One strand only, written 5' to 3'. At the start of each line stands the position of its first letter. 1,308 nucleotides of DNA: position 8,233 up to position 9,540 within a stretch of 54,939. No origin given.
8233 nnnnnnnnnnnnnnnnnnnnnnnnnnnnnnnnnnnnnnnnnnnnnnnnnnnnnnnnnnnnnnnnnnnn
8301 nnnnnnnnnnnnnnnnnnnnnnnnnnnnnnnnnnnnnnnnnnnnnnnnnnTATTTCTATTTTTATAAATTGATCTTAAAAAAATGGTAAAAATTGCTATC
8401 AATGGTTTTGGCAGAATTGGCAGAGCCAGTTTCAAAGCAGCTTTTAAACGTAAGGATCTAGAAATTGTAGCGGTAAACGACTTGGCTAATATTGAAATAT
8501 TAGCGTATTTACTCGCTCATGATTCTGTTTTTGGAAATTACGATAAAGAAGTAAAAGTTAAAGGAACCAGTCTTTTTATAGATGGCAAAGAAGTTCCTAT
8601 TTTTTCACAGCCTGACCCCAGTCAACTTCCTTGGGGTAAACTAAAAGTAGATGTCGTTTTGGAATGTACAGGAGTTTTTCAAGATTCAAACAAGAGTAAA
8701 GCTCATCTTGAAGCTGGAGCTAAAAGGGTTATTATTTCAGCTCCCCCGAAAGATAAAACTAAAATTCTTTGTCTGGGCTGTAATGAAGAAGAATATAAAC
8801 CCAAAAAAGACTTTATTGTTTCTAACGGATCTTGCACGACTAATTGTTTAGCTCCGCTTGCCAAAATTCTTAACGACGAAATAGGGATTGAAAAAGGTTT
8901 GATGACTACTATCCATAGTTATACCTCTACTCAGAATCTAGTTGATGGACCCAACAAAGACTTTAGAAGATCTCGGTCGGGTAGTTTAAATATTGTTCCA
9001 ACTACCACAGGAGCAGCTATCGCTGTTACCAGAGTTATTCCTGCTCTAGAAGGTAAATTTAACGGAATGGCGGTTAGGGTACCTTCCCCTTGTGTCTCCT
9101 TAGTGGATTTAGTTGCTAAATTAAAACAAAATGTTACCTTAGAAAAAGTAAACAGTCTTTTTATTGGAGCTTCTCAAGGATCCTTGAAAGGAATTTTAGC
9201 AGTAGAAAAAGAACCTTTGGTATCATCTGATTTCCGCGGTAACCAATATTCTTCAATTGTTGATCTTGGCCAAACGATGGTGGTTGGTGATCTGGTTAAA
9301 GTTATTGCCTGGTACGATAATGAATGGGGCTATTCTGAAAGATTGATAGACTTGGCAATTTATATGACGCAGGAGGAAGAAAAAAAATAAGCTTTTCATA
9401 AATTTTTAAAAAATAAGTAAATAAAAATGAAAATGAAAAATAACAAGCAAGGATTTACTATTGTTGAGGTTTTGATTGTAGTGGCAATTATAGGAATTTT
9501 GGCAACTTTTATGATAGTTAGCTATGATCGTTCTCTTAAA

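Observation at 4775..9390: HydABC-like trio whose [FeFe]-hydrogenase-like subunit keeps the cluster cysteines but not the canonical pocket residues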

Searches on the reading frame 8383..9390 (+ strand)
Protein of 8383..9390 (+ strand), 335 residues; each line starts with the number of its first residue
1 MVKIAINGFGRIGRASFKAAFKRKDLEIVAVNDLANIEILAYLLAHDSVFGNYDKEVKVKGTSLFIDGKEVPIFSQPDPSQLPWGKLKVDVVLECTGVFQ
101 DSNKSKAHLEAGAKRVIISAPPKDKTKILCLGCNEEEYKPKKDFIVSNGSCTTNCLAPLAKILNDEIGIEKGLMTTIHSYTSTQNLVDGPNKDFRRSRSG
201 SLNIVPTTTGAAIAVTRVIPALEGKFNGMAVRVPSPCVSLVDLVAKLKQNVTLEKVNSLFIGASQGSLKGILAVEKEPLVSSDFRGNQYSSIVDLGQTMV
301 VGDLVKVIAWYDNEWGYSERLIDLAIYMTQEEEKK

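Call 3: search_protein_families(library=pfam, proteins=[window:8383-9390:+], max_evalue=0.01)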
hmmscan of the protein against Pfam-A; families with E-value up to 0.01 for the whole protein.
window:8383-9390:+ (335 aa): 2 families
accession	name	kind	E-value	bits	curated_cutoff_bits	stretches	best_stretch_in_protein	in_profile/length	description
PF02800.25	Gp_dh_C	-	1.9e-60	203.5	24.4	1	156-311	1-158/158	Glyceraldehyde 3-phosphate dehydrogenase, C-terminal domain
PF00044.30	Gp_dh_N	-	5.3e-37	126.6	31.7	1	2-101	1-100/101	Glyceraldehyde 3-phosphate dehydrogenase, NAD binding domain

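Call 4: search_protein_families(library=ncbifam, proteins=[window:8383-9390:+], max_evalue=0.01)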
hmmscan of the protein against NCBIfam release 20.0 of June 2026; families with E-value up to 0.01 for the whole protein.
window:8383-9390:+ (335 aa): 11 families
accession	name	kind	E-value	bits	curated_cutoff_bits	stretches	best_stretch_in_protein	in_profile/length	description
NF005830.0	PRK07729.1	equivalog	1.8e-131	438.1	546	1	1-332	2-334/343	glyceraldehyde-3-phosphate dehydrogenase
TIGR01534.1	GAPDH-I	equivalog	1.4e-125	418.9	367.2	1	3-323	1-330/330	type I glyceraldehyde-3-phosphate dehydrogenase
NF005641.0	PRK07403.1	equivalog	2.1e-113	378.9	616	1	1-328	1-332/337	type I glyceraldehyde-3-phosphate dehydrogenase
NF033735.1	G3PDH_Arsen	exception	3.4e-113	378.4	450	1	4-325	1-323/323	ArsJ-associated glyceraldehyde-3-phosphate dehydrogenase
NF011954.0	PRK15425.1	equivalog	8.6e-102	340.6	662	1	2-328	3-329/331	glyceraldehyde-3-phosphate dehydrogenase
NF006512.0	PRK08955.1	equivalog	4.4e-100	335.3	563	1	2-328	3-330/334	glyceraldehyde-3-phosphate dehydrogenase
NF010058.0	PRK13535.1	equivalog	1.1e-94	317.3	539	1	1-331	2-336/339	erythrose-4-phosphate dehydrogenase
TIGR01532.1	E4PD_g-proteo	equivalog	2.7e-91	306.2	530.55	1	3-323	1-325/325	erythrose-4-phosphate dehydrogenase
NF006139.0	PRK08289.1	equivalog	6.1e-72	242.8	431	1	4-331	131-472/480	glyceraldehyde-3-phosphate dehydrogenase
NF003251.0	PRK04207.1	equivalog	4.7e-07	29.2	185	1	1-262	2-244/343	type II glyceraldehyde-3-phosphate dehydrogenase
TIGR01546.1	GAPDH-II_archae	equivalog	7.5e-05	22.1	232.9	0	88-260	75-238/333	phosphorylating glyceraldehyde-3-phosphate dehydrogenase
